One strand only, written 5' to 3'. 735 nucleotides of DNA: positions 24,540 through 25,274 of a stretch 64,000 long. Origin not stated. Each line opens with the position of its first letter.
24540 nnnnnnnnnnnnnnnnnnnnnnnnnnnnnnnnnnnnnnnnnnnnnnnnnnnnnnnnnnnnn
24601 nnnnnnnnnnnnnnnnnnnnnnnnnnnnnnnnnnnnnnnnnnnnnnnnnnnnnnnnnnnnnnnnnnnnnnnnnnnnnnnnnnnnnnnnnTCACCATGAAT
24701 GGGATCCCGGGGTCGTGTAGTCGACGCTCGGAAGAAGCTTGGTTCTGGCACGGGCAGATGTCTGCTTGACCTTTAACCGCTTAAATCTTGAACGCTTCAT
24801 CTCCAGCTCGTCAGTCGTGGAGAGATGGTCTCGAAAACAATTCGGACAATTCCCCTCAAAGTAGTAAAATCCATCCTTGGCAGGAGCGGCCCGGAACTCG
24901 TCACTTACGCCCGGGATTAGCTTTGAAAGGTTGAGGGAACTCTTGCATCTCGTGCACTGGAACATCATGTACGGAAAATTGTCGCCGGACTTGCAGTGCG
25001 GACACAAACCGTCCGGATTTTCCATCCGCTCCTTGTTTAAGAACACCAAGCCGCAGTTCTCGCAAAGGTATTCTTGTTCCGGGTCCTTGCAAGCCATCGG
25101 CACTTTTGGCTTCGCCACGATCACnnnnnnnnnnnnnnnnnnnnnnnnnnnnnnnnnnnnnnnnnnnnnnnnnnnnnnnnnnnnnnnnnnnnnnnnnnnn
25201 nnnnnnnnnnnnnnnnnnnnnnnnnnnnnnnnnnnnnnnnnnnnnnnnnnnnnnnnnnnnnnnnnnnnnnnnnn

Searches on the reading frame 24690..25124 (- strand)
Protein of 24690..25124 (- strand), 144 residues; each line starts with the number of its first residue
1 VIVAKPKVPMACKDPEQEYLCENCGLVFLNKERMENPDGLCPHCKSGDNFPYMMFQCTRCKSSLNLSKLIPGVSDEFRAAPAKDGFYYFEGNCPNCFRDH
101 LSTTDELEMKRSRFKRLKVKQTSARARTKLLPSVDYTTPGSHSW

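Call 52: search_protein_families(library=pfam, proteins=[window:24690-25124:-], max_evalue=0.001)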
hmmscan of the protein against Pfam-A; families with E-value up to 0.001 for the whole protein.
window:24690-25124:- (144 aa): 1 family
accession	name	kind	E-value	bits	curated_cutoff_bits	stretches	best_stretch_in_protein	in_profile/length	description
PF09723.15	Zn_ribbon_8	-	0.00051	20.4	34.4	0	18-47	5-35/41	Zinc ribbon domain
